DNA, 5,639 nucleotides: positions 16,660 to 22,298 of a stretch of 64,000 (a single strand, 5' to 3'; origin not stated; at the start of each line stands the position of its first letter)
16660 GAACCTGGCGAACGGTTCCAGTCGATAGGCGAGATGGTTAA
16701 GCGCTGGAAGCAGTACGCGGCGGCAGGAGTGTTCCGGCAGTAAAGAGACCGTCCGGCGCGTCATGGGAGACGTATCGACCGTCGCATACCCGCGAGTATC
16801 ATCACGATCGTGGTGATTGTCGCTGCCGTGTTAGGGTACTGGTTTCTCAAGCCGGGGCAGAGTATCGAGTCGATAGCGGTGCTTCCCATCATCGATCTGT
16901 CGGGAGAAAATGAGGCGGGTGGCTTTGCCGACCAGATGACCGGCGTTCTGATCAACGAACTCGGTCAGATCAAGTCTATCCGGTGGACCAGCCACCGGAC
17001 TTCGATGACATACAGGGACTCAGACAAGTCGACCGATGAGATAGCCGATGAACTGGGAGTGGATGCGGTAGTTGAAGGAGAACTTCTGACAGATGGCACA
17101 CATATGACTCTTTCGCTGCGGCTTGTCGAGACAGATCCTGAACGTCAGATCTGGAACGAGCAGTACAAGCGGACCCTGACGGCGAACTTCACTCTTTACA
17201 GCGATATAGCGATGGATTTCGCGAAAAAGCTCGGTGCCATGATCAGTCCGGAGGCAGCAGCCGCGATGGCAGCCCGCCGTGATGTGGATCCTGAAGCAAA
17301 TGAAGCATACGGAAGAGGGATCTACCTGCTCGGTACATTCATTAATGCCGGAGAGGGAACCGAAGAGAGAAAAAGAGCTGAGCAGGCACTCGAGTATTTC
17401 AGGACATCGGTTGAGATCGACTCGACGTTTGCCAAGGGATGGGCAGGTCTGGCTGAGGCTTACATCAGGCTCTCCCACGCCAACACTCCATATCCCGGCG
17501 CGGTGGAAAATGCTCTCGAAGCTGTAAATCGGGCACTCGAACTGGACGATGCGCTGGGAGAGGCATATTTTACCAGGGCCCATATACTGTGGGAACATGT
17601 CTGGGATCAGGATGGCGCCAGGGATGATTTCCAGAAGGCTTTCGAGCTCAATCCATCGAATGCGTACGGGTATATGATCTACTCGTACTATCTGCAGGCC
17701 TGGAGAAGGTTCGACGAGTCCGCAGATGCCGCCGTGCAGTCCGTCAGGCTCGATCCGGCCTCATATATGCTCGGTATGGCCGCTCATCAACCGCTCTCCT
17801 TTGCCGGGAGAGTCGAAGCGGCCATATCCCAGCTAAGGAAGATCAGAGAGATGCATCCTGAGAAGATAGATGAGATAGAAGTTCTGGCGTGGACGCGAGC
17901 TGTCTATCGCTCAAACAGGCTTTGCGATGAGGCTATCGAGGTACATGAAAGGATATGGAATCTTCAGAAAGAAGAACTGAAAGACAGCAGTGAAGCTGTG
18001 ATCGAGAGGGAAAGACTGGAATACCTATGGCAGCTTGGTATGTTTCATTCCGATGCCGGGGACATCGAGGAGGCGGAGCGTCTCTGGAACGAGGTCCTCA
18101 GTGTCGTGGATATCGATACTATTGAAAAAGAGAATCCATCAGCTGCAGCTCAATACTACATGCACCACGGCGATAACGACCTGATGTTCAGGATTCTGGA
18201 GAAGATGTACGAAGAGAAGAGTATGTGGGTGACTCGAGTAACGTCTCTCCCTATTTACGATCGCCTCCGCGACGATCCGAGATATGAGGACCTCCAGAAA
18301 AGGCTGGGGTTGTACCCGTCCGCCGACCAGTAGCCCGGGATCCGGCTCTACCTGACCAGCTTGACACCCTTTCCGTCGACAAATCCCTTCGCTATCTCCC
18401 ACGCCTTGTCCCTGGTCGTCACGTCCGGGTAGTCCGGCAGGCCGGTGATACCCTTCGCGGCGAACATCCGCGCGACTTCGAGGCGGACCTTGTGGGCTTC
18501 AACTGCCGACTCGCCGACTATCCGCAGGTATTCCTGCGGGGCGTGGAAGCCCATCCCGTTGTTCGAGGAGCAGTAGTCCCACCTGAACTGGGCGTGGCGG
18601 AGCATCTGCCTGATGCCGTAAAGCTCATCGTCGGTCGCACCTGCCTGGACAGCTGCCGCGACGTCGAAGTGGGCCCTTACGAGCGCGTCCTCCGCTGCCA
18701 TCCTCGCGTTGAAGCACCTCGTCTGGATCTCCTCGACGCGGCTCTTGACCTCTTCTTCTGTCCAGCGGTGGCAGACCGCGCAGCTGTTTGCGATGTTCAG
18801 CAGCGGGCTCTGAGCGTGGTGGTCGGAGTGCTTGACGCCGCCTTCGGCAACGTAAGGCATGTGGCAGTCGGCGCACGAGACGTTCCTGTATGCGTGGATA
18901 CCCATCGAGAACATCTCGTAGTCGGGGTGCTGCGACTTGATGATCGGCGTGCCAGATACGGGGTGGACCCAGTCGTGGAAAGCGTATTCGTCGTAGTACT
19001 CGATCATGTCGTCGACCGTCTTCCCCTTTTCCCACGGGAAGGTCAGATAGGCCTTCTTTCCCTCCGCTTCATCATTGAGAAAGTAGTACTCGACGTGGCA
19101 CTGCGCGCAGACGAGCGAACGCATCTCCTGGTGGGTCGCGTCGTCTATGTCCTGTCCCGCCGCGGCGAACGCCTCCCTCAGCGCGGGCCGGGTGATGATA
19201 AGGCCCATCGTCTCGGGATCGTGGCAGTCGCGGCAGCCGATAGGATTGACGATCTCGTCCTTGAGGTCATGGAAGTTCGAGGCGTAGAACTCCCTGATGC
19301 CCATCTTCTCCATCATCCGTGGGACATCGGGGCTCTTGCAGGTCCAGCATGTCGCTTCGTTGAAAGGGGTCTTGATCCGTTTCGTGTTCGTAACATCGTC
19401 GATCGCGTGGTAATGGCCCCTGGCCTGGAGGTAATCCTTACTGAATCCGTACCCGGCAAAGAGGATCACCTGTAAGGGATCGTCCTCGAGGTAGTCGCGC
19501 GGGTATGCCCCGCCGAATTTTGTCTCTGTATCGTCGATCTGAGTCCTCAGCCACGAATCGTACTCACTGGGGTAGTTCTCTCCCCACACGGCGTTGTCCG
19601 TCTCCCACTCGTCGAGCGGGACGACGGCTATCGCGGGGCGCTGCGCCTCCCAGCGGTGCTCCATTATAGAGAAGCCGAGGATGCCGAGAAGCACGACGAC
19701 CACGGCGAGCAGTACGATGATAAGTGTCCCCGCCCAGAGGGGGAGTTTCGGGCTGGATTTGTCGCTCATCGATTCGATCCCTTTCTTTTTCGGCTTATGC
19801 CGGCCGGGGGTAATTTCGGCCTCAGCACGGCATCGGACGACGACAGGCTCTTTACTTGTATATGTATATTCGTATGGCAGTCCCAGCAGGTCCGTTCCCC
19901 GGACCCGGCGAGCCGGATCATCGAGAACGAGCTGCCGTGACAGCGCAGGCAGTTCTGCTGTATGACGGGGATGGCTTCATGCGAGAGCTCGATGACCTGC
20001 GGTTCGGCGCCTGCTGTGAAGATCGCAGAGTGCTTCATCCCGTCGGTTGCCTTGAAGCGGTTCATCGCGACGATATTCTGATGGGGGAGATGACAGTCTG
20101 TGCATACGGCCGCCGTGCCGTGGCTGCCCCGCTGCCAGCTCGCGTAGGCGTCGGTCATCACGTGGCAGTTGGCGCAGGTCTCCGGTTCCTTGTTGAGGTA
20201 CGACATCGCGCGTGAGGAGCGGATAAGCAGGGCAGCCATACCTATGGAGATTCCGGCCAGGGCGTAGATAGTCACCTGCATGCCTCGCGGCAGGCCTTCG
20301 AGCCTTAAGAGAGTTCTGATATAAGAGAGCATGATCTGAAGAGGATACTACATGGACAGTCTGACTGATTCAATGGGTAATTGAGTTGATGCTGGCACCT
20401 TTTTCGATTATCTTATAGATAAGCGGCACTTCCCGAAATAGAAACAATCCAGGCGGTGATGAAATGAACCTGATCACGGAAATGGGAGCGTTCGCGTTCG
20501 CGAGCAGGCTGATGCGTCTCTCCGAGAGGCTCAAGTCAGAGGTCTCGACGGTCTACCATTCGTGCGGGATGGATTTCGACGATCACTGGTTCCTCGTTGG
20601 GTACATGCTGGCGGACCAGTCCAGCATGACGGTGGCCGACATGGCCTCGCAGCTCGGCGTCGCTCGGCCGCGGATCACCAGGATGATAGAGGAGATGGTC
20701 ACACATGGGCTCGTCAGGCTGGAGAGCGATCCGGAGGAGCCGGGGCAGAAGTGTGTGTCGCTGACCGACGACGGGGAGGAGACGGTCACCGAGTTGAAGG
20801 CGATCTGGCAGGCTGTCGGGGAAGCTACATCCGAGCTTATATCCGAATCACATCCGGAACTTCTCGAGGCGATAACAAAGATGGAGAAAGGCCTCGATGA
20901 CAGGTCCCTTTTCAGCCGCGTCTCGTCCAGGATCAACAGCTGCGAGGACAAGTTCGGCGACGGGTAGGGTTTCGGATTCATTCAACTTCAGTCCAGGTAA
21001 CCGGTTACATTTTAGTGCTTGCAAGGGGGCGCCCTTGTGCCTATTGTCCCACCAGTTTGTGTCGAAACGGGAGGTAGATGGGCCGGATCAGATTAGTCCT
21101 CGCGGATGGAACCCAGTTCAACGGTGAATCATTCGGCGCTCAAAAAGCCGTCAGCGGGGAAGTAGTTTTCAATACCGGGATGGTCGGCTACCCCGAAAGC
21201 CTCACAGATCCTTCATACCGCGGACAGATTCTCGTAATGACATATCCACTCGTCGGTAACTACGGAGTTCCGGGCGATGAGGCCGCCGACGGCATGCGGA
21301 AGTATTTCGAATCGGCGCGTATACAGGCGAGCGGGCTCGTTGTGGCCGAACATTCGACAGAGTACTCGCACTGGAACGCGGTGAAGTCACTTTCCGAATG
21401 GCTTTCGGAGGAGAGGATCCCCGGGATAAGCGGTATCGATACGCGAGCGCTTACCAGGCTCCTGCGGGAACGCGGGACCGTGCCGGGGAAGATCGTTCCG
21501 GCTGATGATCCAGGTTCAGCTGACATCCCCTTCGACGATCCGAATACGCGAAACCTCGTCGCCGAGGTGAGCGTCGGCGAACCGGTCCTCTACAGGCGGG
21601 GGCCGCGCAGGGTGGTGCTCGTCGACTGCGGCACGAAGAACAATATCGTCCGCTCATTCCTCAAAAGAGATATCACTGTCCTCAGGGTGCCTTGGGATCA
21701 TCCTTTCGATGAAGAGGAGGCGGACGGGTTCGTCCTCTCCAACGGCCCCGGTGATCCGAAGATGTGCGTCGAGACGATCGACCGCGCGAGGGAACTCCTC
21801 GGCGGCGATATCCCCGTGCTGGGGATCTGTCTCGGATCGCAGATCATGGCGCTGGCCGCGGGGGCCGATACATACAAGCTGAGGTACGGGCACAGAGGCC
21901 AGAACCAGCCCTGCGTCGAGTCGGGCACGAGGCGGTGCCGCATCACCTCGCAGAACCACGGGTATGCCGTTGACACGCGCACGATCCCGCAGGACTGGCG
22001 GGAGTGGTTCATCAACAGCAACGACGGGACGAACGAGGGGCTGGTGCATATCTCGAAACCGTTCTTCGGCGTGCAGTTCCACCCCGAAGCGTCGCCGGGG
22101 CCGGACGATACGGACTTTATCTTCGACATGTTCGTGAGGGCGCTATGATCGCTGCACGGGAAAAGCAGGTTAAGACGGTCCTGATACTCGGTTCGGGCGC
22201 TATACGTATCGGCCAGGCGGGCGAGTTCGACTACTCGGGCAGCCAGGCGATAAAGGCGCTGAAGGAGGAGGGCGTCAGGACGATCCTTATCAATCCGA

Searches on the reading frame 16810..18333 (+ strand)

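Call 81: search_protein_families(library=pfam, proteins=[window:16810-18333:+], max_evalue=0.00001)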
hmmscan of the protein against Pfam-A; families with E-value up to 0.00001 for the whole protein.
window:16810-18333:+ (507 aa): 5 families
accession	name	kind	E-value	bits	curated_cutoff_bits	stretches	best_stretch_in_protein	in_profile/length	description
PF00515.34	TPR_1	-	2.1e-08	34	27.8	0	268-284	18-34/34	Tetratricopeptide repeat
PF07719.23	TPR_2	-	3.5e-08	33.4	27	0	404-431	2-29/34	Tetratricopeptide repeat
PF13414.12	TPR_11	-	9.8e-08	32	26.8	0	267-288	10-31/42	TPR repeat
PF13431.12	TPR_17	-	3.1e-06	27.5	24.4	0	196-223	1-28/34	Tetratricopeptide repeat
PF13424.12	TPR_12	-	4e-06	27.4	30.1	0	179-246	8-75/77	Tetratricopeptide repeat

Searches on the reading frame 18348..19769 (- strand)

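Call 81: search_protein_families(library=pfam, proteins=[window:18348-19769:-], max_evalue=0.00001)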
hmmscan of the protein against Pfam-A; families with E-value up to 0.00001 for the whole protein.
window:18348-19769:- (473 aa): 2 families
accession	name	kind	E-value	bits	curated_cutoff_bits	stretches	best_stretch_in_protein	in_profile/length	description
PF02335.20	Cytochrom_C552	-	2.2e-153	511.8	24.1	1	58-461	1-409/438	Cytochrome c552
PF14522.11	Cytochrome_C7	-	7.3e-06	26.2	24.8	0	287-340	3-54/67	Cytochrome c7 and related cytochrome c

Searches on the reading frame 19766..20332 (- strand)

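Call 81: search_protein_families(library=pfam, proteins=[window:19766-20332:-], max_evalue=0.00001)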
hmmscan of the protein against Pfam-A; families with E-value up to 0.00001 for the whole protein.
window:19766-20332:- (188 aa): 2 families
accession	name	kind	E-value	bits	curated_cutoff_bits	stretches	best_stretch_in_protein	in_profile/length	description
PF03264.19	Cytochrom_NNT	-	2.6e-10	40.8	24.1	1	19-156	7-167/174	NapC/NirT cytochrome c family, N-terminal region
PF09699.15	Paired_CXXCH_1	-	2.2e-07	30.9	20.6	0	122-155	3-38/41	Doubled CXXCH motif (Paired_CXXCH_1)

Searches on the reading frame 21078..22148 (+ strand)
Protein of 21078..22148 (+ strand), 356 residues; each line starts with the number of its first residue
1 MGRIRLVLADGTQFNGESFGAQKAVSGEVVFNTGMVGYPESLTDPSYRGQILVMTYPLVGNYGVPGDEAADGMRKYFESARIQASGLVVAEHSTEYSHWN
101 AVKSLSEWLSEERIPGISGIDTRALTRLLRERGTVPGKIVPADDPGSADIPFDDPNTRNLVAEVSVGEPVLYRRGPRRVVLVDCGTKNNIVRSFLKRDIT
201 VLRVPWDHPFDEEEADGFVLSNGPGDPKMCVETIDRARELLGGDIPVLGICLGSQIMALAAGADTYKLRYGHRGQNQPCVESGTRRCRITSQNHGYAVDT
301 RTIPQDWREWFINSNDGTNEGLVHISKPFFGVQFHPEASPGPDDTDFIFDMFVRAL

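Call 81: search_protein_families(library=pfam, proteins=[window:21078-22148:+], max_evalue=0.00001)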
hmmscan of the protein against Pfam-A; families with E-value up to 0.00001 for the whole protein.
window:21078-22148:+ (356 aa): 3 families
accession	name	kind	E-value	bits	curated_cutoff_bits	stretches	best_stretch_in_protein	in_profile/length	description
PF00988.28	CPSase_sm_chain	-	9.4e-52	174.5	27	1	6-139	1-126/126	Carbamoyl-phosphate synthase small chain, CPSase domain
PF00117.34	GATase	-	9.8e-52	175.8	22.8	1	180-354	1-189/190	Glutamine amidotransferase class-I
PF07722.19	Peptidase_C26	-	3e-07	30.9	20.5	0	238-266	99-127/219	Peptidase C26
